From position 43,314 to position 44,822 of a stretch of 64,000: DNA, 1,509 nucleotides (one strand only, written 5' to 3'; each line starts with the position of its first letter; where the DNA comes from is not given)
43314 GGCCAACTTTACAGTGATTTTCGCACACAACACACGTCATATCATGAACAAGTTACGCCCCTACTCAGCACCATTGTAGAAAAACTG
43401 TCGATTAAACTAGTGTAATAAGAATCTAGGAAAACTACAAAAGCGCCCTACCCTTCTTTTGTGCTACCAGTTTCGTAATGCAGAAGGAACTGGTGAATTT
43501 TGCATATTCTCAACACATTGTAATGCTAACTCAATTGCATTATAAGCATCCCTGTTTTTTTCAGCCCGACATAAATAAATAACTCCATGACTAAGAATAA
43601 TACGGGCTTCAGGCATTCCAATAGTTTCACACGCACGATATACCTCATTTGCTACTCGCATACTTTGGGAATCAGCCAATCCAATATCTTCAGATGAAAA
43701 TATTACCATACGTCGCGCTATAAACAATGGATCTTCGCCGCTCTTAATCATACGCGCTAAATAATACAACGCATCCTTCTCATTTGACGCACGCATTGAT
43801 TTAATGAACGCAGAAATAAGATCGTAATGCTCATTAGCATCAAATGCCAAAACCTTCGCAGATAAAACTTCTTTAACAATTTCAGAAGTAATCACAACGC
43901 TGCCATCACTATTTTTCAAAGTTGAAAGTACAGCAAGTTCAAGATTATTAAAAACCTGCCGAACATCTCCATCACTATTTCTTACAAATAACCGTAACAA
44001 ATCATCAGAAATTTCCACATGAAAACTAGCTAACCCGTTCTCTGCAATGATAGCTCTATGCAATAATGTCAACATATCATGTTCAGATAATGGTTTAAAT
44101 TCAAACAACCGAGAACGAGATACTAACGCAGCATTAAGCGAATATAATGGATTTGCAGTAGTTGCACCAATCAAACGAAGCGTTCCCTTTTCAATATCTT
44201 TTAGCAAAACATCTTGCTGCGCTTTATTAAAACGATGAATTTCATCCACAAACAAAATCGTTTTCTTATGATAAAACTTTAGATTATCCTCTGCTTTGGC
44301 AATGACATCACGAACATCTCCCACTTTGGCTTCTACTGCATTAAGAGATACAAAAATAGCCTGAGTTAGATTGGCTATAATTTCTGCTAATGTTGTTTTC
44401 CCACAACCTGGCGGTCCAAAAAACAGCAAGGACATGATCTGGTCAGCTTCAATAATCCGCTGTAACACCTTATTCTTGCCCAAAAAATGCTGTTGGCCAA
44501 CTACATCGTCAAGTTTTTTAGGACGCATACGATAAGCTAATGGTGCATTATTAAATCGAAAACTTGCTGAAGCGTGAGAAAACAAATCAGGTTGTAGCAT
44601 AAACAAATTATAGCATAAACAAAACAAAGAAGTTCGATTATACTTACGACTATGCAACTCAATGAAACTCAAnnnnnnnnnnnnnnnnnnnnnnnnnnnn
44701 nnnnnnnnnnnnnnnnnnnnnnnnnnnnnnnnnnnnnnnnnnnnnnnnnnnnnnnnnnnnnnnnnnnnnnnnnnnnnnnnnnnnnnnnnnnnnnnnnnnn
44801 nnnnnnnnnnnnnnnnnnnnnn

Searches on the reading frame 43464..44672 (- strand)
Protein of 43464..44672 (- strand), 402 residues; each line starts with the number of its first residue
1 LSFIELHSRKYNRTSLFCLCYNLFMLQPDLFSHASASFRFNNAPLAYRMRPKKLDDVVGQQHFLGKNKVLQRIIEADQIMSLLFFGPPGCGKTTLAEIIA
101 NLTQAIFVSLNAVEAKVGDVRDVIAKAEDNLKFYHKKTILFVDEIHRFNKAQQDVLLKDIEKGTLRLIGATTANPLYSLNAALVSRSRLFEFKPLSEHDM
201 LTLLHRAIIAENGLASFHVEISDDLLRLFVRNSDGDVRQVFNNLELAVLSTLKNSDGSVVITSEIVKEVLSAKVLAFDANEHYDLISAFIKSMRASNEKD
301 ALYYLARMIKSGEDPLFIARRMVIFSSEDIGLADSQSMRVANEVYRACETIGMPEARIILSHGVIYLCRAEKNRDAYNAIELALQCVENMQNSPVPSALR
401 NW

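Call 47: search_protein_families(library=pfam, proteins=[window:43464-44672:-])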
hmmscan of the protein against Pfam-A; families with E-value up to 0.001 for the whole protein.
window:43464-44672:- (402 aa): 15 families
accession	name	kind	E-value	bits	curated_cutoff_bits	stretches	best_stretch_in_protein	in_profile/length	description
PF12002.13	MgsA_C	-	2e-38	132.3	27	1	296-401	2-107/167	MgsA AAA+ ATPase C terminal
PF16193.11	AAA_assoc_2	-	1.1e-21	77.2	34.3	1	218-294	4-81/81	AAA C-terminal domain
PF00004.35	AAA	-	1e-19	71.7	21.2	1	82-189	1-123/131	ATPase family associated with various cellular activities (AAA)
PF05496.18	RuvB_N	-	2.1e-15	57.3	27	1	49-168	1-116/159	Holliday junction DNA helicase RuvB P-loop domain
PF13173.12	AAA_14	-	1.2e-07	32.2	27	1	82-198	5-126/129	AAA domain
PF07728.20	AAA_5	-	3.5e-07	30.7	22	1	82-167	2-97/139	AAA domain (dynein-related subfamily)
PF01078.27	Mg_chelatase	-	6e-07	29.5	20.3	0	55-104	3-47/207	Magnesium chelatase, subunit ChlI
PF14532.12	Sigma54_activ_2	-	3.8e-06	27.6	25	1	80-189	22-124/138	Sigma-54 interaction domain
PF00158.32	Sigma54_activat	-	4.2e-06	27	20.2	0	136-174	93-131/168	Sigma-54 interaction domain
PF07724.20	AAA_2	-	9.3e-05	23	27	1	78-166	2-105/166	AAA domain (Cdc48 subfamily)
PF13401.12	AAA_22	-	0.00014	22.6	27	0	81-108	7-37/130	AAA domain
PF00910.28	RNA_helicase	-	0.00028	21.8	21.5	1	83-158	2-65/105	RNA helicase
PF01637.24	ATPase_2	-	0.00047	20.5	33.2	0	70-102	11-43/225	ATPase domain predominantly from Archaea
PF13238.12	AAA_18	-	0.00052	20.9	29.4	1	85-161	4-64/128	AAA domain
PF20720.3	nSTAND3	-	0.00092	19.4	27.2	0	82-150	20-79/155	Novel STAND NTPase 3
